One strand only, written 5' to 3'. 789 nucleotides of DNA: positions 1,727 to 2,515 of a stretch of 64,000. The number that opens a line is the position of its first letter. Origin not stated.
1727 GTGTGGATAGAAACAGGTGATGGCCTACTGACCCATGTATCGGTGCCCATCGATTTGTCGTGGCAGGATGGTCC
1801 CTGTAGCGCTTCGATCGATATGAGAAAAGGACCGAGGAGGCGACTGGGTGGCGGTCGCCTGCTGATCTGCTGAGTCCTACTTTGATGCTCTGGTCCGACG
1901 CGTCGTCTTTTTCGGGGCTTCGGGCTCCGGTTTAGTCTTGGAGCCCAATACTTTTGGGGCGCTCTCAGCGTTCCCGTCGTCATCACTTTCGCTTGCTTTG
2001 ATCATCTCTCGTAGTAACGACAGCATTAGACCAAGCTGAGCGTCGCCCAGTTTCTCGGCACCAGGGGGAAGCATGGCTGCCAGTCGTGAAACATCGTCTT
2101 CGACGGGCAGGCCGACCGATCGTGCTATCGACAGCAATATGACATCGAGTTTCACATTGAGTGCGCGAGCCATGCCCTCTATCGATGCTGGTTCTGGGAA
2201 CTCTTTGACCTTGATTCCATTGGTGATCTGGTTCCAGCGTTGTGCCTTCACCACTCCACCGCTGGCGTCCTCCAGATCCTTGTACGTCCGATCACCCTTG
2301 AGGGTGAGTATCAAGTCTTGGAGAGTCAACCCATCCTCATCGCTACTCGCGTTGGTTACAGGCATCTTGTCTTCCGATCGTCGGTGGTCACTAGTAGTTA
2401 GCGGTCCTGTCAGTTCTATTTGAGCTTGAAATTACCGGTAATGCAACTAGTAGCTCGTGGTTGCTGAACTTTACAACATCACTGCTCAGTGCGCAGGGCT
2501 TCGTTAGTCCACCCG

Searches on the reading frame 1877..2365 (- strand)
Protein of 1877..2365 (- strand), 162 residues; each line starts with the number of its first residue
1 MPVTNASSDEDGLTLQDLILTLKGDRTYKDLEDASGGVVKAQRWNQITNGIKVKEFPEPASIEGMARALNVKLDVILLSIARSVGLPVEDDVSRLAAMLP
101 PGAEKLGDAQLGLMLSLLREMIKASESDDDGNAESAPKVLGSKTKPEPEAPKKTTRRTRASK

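Call 7: search_protein_families(library=pfam, proteins=[window:1877-2365:-], max_evalue=0.01)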
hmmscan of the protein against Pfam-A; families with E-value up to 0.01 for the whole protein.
window:1877-2365:- (162 aa): 0 families

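Call 17: search_dna_similar(query=window:1877-2365:-, collection=phages, mode=protein, max_rows=60, max_evalue=0.001)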
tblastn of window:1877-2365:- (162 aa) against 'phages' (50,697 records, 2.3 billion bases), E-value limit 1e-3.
Records with a match: 54; places in all: 54; records where one place covers at least 80% of the query: 5.
Best place of each record, by identity: >=99% 1; 95-99% 1; 90-95% 2; <60% 50.
By first word of the organism name: Gordonia 23; Mycobacterium 21; Arthrobacter 7; Tsukamurella 2; Glutamicibacter 1.
By host as written in the record: Gordonia terrae 3612 21; Mycobacterium smegmatis mc2 155 11; Arthrobacter globiformis B-2979 3; Mycobacterium tuberculosis mc2 7000 2; Tsukamurella paurometabola strain CON55 2; Arthrobacter globiformis NRRL B-2979 SEA 2; Arthrobacter sp. ATCC 21022 2; Mycobacteroides abscessus subsp. abscessus strain 280 1; and 10 more.
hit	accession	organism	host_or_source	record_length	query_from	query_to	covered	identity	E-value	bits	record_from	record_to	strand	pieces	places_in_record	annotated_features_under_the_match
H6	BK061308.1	Mycobacterium phage prophiFSAT01-1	Mycobacteroides abscessus subsp. ...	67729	1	162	100%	100.0%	6e-90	291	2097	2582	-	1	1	3: immunity repressor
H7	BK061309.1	Mycobacterium phage McProf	Mycobacterium chelonae strain ATCC 35752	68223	1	161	99%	92.5%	2e-82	270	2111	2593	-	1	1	3: immunity repressor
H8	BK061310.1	Mycobacterium phage prophiFVLQ01-1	Mycobacteroides abscessus subsp. ...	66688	1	162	100%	90.2%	9e-77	253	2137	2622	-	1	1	3: immunity repressor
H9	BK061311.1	Mycobacterium phage prophiFSIL01-1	Mycobacteroides abscessus subsp. ...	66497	1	142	88%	95.1%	9e-82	267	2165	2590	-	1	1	3: immunity repressor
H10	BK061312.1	Mycobacterium phage prophiFSQJ01-1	Mycobacteroides abscessus subsp. ...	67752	11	142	81%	47.7%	3e-35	134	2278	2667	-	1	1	3: immunity repressor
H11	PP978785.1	Mycobacterium phage Strobilo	Mycobacterium smegmatis mc2 155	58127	10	124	71%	50.4%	2e-28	115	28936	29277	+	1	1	35: hypothetical protein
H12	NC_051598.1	Mycobacterium phage Findley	Mycobacterium smegmatis mc2 155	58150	10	124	71%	50.4%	2e-28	115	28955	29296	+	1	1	35: transcriptional repressor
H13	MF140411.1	Mycobacterium phage Findley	Mycobacterium smegmatis mc2 155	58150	10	124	71%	50.4%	2e-28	115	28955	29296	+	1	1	35: LamD-like protein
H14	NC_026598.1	Mycobacterium phage Milly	Mycobacterium smegmatis mc2 155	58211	10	124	71%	50.4%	2e-28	115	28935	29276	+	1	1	35: transcriptional repressor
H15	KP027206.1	Mycobacterium phage Milly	Mycobacterium smegmatis mc2 155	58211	10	124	71%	50.4%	2e-28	115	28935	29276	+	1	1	35: LamD-like protein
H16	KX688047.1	Mycobacterium phage Marcoliusprime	Mycobacterium smegmatis mc2 155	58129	10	124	71%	49.6%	4e-28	114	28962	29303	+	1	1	LamD-like protein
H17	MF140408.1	Mycobacterium phage DismalFunk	Mycobacterium smegmatis mc2 155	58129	10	124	71%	49.6%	4e-28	114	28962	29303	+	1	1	35: LamD-like protein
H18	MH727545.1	Mycobacterium phage DismalStressor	Mycobacterium smegmatis mc215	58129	10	124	71%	49.6%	4e-28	114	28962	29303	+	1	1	35: LamD-like protein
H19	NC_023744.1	Mycobacterium phage DS6A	Mycobacterium tuberculosis mc2 7000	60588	13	124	69%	47.3%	4e-27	111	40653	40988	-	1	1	58: transcriptional repressor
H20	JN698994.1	Mycobacterium phage DS6A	Mycobacterium tuberculosis mc2 7000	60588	13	124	69%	47.3%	4e-27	111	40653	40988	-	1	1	58: hypothetical protein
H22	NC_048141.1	Gordonia phage Kenna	Gordonia terrae 3612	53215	14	138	77%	40.5%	2e-19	89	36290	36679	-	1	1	55: transcriptional repressor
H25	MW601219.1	Gordonia phage BeeGee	Gordonia terrae 3612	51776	14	123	68%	43.9%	4e-19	89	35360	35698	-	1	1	48: hypothetical protein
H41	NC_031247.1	Gordonia phage BetterKatz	Gordonia terrae 3612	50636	14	134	75%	36.6%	5e-7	54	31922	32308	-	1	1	40: transcriptional repressor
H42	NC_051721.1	Mycobacterium phage MooMoo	Mycobacterium smegmatis mc2 155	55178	6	123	73%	35.0%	3e-8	57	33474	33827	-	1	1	42: transcriptional repressor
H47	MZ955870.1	Glutamicibacter phage BIM BV-113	Glutamicibacter halophytocola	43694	15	134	74%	33.1%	2e-7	55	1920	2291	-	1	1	putative helix-turn-helix DNA binding domain protein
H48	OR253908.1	Gordonia phage BearBQ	Gordonia terrae 3612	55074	8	123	72%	34.2%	1e-7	56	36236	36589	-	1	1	49: immunity repressor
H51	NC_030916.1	Tsukamurella phage TPA4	Tsukamurella paurometabola strain CON55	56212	27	127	62%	36.6%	2e-11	67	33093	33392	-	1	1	transcriptional repressor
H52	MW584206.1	Mycobacterium phage prophi91-4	Mycobacterium abscessus GD91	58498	14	90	48%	44.3%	1e-13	73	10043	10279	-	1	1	12: immunity repressor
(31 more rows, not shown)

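Call 19: get_annotated_region(hit=H14, flank=2500)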
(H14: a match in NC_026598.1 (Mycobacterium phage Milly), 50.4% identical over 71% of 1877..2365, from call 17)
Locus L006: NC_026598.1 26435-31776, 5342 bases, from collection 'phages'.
description: Mycobacterium phage Milly, complete genome.
organism: Mycobacterium phage Milly (NCBI taxid 1567473)
taxonomy: Viruses; Duplodnaviria; Heunggongvirae; Uroviricota; Caudoviricetes; Weiservirinae; Timquatrovirus
host: Mycobacterium smegmatis mc2 155; source: soil; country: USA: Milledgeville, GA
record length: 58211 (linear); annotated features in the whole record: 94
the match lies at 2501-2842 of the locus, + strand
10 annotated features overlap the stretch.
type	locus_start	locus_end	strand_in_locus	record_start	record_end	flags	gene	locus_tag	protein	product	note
CDS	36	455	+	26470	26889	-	31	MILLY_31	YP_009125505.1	minor tail protein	-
CDS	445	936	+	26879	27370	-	32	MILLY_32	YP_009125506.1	hypothetical protein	-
CDS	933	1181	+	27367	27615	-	33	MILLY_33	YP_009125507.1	hypothetical protein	-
CDS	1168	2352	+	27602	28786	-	34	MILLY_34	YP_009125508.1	hypothetical protein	-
CDS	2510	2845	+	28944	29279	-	35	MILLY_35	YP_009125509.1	transcriptional repressor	-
CDS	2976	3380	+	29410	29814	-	36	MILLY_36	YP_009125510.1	HTH DNA binding protein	-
CDS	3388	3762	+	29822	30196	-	37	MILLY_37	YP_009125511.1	hypothetical protein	-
CDS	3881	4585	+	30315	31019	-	38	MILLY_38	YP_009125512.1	hypothetical protein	-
CDS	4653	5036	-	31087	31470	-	39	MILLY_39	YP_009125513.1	hypothetical protein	-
CDS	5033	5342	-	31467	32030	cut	40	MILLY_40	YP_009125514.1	hypothetical protein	-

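Call 20: get_annotated_region(hit=H19, flank=2500)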
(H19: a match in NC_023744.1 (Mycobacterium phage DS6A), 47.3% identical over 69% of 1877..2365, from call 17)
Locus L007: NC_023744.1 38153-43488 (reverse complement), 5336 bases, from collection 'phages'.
description: Mycobacterium phage DS6A, complete genome.
organism: Mycobacterium phage DS6A (NCBI taxid 45764)
taxonomy: Viruses; Duplodnaviria; Heunggongvirae; Uroviricota; Caudoviricetes; Hnatkovirus; Hnatkovirus DS6A
host: Mycobacterium tuberculosis mc2 7000; source: -; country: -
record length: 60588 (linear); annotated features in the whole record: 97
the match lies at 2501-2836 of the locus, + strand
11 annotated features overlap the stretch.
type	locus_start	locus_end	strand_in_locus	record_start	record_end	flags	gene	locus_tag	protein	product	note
CDS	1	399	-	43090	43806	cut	65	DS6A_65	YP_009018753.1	hypothetical protein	gp65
CDS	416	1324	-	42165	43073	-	64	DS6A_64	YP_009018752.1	DNA binding protein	gp64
CDS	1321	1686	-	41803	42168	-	63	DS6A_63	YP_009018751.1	hypothetical protein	gp63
CDS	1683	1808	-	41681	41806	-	62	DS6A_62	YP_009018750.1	hypothetical protein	gp62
CDS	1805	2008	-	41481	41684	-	61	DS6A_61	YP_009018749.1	hypothetical protein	gp61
CDS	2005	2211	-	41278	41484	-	60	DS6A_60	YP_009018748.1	hypothetical protein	gp60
CDS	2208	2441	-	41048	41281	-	59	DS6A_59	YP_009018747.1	hypothetical protein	gp59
CDS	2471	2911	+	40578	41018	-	58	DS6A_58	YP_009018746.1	transcriptional repressor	gp58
CDS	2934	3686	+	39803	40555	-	57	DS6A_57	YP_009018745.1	hypothetical protein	gp57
CDS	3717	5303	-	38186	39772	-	56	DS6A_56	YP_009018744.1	endonuclease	gp56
CDS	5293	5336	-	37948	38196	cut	55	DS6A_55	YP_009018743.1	hypothetical protein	gp55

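Call 21: get_annotated_region(hit=H22, flank=2500)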
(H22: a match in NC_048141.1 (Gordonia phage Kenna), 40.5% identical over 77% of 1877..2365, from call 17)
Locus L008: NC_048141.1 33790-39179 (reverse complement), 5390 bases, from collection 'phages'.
description: Gordonia phage Kenna, complete genome.
organism: Gordonia phage Kenna (NCBI taxid 2499025)
taxonomy: Viruses; Duplodnaviria; Heunggongvirae; Uroviricota; Caudoviricetes; Langleyhallvirinae; Getalongvirus; Getalongvirus kenna
host: Gordonia terrae 3612; source: soil; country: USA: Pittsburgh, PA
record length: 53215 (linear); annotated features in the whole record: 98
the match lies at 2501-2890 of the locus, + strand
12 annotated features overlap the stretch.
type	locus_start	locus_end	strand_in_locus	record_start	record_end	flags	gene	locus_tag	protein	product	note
CDS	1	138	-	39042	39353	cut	61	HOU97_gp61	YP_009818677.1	hypothetical protein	-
CDS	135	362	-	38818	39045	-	60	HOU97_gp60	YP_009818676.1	hypothetical protein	-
CDS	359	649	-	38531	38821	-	59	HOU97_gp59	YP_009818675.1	excisionase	-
CDS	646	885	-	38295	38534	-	58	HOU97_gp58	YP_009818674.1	hypothetical protein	-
CDS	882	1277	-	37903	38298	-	57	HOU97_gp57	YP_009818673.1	hypothetical protein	-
CDS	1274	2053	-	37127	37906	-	56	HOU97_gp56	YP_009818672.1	Rha-like transcriptional regulator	-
CDS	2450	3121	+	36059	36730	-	55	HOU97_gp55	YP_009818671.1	transcriptional repressor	-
CDS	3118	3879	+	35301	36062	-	54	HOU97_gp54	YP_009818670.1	hypothetical protein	-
CDS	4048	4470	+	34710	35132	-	53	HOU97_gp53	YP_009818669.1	metallo-protease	-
CDS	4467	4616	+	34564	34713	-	52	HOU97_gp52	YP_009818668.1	hypothetical protein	-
CDS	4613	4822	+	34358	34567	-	51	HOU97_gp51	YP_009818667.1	DUF3263 domain-containing protein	-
CDS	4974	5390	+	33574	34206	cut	50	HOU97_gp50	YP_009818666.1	HNH endonuclease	-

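Call 22: get_annotated_region(hit=H42, flank=2500)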
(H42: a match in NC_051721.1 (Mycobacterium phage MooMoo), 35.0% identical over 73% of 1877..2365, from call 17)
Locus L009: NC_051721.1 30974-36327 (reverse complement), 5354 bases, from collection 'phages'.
description: Mycobacterium phage MooMoo, complete genome.
organism: Mycobacterium phage MooMoo (NCBI taxid 2108127)
taxonomy: Viruses; Duplodnaviria; Heunggongvirae; Uroviricota; Caudoviricetes; Gracegardnervirinae; Moomoovirus; Moomoovirus moomoo
host: Mycobacterium smegmatis mc2 155; source: creek; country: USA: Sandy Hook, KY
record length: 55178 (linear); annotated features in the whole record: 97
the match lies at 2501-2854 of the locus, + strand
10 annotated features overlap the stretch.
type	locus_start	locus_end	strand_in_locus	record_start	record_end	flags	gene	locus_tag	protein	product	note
CDS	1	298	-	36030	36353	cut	48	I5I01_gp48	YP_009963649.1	hypothetical protein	-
CDS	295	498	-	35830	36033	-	47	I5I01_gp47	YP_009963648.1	hypothetical protein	-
CDS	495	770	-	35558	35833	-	46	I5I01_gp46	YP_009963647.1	excisionase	-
CDS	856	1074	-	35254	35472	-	45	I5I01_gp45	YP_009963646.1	hypothetical protein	-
CDS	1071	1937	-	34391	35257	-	44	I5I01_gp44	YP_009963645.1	antirepressor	-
CDS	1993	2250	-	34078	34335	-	43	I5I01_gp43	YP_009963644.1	XRE family like HTH DNA binding protein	-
CDS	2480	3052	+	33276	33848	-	42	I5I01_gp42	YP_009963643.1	transcriptional repressor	-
CDS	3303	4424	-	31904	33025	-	41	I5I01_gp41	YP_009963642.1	integrase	integrase, (Y-int)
CDS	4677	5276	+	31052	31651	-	40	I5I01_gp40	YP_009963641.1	hypothetical protein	-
CDS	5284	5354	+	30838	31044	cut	39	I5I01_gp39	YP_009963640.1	membrane protein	-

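Call 26: find_homologous_proteins(query=window:1877-2365:-, max_evalue=0.00001)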
Query window:1877-2365:- (162 aa): 17 proteins with E <= 0.00001 among 114 candidates.
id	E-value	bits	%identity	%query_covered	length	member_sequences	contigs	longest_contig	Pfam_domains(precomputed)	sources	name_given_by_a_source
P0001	4.0e-88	311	93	99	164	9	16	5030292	-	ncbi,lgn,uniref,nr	ncbi:TPA_asm: immunity repressor [Mycobacterium phage McProf]|uniref:hypothetical protein n=1 Tax=My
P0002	2.7e-82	292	90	100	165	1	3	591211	-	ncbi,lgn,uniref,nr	ncbi:Uncharacterised protein [Mycobacteroides abscessus subsp. bolletii]|uniref:hypothetical protein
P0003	7.2e-38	148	55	84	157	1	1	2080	-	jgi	jgi:hypothetical protein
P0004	1.1e-36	144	55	81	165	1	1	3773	-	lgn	-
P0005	1.2e-36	144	53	90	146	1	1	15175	-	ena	-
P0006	1.6e-36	144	53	91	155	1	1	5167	-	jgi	jgi:hypothetical protein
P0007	1.0e-35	141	51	94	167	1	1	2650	-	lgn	-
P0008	2.4e-35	140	52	86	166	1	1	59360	-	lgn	-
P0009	8.2e-35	138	50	85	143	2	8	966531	-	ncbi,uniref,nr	ncbi:hypothetical protein [Mycolicibacterium fortuitum]|uniref:hypothetical protein n=1 Tax=Mycolici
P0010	1.1e-34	138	52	91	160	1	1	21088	-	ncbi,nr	ncbi:MAG: hypothetical protein CK431_10285 [Mycobacterium sp.]|nr:MAG: hypothetical protein CK431_10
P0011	3.2e-34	136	59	71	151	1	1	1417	-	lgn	-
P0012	2.0e-32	130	52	84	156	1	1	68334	-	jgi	jgi:hypothetical protein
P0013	7.7e-32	128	52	80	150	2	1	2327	-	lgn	-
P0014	1.5e-31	127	50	81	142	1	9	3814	-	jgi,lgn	jgi:hypothetical protein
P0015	4.2e-30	123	56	72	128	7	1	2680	-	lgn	-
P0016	5.9e-29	119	45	86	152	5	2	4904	-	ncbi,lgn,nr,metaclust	ncbi:hypothetical protein A5622_02165 [Mycobacterium sp. 1245801.1]|nr:hypothetical protein A5622_03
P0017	1.4e-27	115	44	91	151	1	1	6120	-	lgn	-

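Call 29: find_encoding_contigs(protein=P0009, flank=2000, max_places=1)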
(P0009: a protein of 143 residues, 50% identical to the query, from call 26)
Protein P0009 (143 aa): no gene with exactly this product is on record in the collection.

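Call 30: find_encoding_contigs(protein=P0008, flank=2000, max_places=1)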
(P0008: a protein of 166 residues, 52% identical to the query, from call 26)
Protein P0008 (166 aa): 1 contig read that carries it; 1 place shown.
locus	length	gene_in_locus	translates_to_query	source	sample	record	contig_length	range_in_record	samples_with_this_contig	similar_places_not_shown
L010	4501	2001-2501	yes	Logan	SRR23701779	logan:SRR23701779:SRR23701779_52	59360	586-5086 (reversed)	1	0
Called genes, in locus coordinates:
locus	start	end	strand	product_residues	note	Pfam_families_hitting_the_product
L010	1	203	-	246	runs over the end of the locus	-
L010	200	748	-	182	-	PF00929:RNase_T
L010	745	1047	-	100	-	-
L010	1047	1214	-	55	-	-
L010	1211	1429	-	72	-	-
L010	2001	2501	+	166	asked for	-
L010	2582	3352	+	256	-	-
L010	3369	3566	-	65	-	-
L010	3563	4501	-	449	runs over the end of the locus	PF00589:Phage_integrase (faint), PF14659:Phage_int_SAM_3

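Call 31: find_encoding_contigs(protein=P0012, flank=2000, max_places=1)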
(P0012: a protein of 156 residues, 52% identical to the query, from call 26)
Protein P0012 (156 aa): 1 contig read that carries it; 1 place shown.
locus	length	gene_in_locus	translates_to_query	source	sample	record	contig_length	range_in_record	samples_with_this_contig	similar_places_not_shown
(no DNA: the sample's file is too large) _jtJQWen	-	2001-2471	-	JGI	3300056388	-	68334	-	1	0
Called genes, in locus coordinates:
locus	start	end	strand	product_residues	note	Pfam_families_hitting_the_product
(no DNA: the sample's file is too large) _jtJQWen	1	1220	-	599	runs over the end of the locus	PF00145:DNA_methylase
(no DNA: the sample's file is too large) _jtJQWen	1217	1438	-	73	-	-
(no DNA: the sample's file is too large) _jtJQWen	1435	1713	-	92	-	-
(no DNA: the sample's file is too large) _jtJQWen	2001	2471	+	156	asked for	-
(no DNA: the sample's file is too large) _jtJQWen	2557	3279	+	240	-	-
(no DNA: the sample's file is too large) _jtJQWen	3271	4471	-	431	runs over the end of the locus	PF14659:Phage_int_SAM_3, PF00589:Phage_integrase (faint)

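Call 32: find_encoding_contigs(protein=P0010, flank=2000, max_places=1)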
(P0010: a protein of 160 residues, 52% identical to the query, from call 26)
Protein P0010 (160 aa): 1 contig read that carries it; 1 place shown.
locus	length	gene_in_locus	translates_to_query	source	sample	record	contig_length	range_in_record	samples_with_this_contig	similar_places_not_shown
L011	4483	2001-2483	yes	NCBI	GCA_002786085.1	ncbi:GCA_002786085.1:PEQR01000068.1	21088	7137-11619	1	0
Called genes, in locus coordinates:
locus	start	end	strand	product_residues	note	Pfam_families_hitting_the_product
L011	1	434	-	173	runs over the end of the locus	PF00929:RNase_T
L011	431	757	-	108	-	-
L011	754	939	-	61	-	-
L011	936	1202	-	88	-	-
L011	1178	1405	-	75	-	-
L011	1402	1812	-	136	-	PF01381:HTH_3 (weak)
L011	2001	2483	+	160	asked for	-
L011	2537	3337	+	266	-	-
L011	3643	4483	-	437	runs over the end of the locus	PF00589:Phage_integrase (faint), PF14659:Phage_int_SAM_3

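Call 33: find_encoding_contigs(protein=P0005, flank=2000, max_places=1)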
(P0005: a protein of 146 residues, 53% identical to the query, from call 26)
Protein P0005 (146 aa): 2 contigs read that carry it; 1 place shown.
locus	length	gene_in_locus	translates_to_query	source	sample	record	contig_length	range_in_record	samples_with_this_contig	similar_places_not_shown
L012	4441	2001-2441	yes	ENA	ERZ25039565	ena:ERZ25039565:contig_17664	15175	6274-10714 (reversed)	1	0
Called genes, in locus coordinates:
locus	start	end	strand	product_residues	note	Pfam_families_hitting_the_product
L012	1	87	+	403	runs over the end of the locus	PF01139:RtcB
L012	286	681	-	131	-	-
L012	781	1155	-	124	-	-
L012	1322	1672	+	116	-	-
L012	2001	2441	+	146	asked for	-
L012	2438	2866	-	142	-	-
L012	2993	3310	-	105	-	PF00589:Phage_integrase (weak)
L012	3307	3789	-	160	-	-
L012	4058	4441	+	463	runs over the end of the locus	PF12623:Hen1_L, PF13489:Methyltransf_23, PF08241:Methyltransf_11, PF08242:Methyltransf_12, PF13649:Methyltransf_25, PF13847:Methyltransf_31 (weak)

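Call 34: find_encoding_contigs(protein=P0006, flank=2000, max_places=1)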
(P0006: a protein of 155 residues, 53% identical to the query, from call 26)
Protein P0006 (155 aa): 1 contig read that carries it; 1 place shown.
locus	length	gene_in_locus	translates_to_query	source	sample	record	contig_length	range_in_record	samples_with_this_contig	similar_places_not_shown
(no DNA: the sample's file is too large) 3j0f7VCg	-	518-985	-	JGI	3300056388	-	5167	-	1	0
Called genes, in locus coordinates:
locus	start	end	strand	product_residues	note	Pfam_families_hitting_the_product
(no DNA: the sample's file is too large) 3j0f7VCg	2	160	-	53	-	?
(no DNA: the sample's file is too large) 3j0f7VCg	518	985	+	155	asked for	-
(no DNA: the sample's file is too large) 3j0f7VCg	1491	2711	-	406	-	PF14659:Phage_int_SAM_3, PF22022:Phage_int_M (weak), PF00589:Phage_integrase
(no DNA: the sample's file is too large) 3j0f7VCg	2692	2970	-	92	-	-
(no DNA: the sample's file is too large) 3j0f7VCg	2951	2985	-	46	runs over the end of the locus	PF26884:Phage_L5_Gp78 (weak)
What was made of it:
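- Tried and rejected: Two environmental homologues had no retrievable DNA (calls 31, 34) and one protein was not on record (call 29).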

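Call 35: find_encoding_contigs(protein=P0016, flank=2000, max_places=1)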
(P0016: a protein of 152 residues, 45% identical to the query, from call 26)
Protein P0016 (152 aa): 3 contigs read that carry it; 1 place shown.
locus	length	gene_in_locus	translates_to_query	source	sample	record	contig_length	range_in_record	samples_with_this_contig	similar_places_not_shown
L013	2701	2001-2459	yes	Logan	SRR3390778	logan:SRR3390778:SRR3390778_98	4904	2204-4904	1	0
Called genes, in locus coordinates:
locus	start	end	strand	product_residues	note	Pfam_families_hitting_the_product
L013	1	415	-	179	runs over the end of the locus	PF00929:RNase_T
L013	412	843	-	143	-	PF13384:HTH_23 (faint), PF01527:HTH_Tnp_1 (faint), PF08281:Sigma70_r4_2 (faint), PF13518:HTH_28 (faint), PF12840:HTH_20 (faint)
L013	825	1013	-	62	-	-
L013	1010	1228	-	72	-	-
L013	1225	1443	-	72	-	-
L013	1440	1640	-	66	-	PF13443:HTH_26 (weak)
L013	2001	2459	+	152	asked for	-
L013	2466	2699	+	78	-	?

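Call 36: find_encoding_contigs(protein=P0017, flank=2000, max_places=1)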
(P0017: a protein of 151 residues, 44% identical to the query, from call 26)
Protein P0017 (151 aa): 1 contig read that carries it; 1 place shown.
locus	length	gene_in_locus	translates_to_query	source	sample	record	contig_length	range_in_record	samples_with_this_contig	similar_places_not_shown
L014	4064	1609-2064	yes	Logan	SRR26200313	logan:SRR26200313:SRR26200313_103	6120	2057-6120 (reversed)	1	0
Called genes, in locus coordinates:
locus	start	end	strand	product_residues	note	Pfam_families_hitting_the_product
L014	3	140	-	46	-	?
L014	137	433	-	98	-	PF13936:HTH_38 (weak)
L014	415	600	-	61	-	-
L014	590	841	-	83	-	-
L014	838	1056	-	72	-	-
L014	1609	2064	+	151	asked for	-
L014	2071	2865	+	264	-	-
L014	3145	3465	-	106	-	PF04447:dATP-dGTP_PPHyd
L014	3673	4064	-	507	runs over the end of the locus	PF00589:Phage_integrase (faint), PF14659:Phage_int_SAM_3, PF12728:HTH_17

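Call 37: find_encoding_contigs(protein=P0004, flank=2000, max_places=1)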
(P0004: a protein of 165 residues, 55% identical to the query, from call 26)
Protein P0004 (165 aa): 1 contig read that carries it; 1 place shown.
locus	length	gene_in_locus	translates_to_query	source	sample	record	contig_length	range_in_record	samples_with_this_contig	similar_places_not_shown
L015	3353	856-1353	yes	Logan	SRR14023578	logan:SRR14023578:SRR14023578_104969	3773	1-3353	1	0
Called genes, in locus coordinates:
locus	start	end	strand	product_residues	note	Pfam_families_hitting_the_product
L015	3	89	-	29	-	?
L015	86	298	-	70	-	-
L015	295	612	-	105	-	PF01381:HTH_3 (weak)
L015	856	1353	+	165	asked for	-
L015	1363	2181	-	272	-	-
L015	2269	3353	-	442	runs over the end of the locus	PF14659:Phage_int_SAM_3, PF22022:Phage_int_M (weak), PF00589:Phage_integrase (weak)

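Call 38: find_encoding_contigs(protein=P0007, flank=2000, max_places=1)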
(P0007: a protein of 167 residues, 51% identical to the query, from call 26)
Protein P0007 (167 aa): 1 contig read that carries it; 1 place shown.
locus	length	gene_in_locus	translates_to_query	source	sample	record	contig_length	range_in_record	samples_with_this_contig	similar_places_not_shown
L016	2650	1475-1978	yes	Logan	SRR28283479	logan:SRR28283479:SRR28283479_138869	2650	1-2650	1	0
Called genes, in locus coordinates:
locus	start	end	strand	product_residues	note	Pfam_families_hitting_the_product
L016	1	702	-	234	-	?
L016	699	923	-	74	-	-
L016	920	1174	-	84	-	PF13560:HTH_31 (weak), PF13443:HTH_26 (weak), PF01381:HTH_3 (weak)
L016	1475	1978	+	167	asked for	-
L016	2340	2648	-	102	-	?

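Call 41: search_protein_families(library=phrogs, proteins=[window:1877-2365:-], max_evalue=0.001)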
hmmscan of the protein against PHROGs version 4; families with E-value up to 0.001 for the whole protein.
window:1877-2365:- (162 aa): 1 family
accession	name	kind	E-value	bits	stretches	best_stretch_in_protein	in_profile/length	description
phrog_12831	-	transcription regulation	3.7e-38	131.8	1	13-137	6-134/151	transcriptional repressor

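Call 42: search_solved_structures(query=window:1877-2365:-, max_evalue=1)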
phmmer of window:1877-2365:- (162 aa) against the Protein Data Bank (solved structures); distinct sequences matched with E-value up to 1: 0.

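Call 48: find_related_loci(query=A2, collection=genome_contigs, flank=1500)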
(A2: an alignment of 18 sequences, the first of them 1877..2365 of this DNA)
Query A2 (162 aa) in genome_contigs; peptide patterns used: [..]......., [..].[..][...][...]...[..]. (x = any residue, [..] = any of these).
53 stretches matched a pattern; 1 encode a relative of the query (tblastn E <= 1e-3); 1 distinct loci.
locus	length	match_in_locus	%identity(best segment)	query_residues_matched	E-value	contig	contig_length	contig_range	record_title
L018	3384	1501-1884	44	11-138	4e-35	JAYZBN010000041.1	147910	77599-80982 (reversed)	MAG: Actinomycetota bacterium isolate XB_MAG1207 DB_MAG1207_0041, whole genome shotgun sequence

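Call 49: find_related_loci(query=A2, collection=viral_contigs, flank=1500)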
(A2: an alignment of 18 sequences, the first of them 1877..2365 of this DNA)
Query A2 (162 aa) in viral_contigs; peptide patterns used: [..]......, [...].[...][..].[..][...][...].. (x = any residue, [..] = any of these).
37 stretches matched a pattern; 5 encode a relative of the query (tblastn E <= 1e-3); 5 distinct loci.
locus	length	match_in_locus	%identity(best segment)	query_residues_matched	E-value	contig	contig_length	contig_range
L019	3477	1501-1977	95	1-159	3e-99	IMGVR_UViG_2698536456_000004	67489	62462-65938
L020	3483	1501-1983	93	1-161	1e-96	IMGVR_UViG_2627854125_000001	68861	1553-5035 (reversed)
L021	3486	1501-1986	90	1-162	1e-90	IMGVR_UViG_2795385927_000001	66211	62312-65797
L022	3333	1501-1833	51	13-124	3e-33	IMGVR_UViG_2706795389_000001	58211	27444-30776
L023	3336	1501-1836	47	13-124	6e-32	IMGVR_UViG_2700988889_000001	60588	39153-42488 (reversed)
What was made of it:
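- Tried and rejected: The scans of genome_contigs and viral_contigs added only one new locus and re-found known ones (calls 48, 49).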

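Call 54: get_annotated_region(hit=H41, flank=1200)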
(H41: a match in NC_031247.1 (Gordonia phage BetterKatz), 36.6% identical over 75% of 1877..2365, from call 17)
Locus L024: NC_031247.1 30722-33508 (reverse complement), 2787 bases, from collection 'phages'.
description: Gordonia phage BetterKatz, complete genome.
organism: Gordonia phage BetterKatz (NCBI taxid 1821551)
taxonomy: Viruses; Duplodnaviria; Heunggongvirae; Uroviricota; Caudoviricetes; Betterkatzvirus; Betterkatzvirus betterkatz
host: Gordonia terrae 3612; source: soil; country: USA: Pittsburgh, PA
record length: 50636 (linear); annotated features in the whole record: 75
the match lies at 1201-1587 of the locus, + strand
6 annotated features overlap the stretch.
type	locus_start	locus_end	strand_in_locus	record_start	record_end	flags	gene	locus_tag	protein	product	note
CDS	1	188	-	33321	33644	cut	44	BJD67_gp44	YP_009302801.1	hypothetical protein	-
CDS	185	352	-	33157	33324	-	43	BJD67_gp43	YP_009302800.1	hypothetical protein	-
CDS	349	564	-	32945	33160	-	42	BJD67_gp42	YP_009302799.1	HTH DNA-binding protein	HTH DNA binding protein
CDS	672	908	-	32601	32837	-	41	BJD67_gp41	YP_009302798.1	HTH DNA-binding protein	HTH DNA binding protein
CDS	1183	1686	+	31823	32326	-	40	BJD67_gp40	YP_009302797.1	transcriptional repressor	immunity repressor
CDS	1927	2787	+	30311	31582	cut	39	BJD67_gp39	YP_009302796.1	integrase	integrase (Y-int)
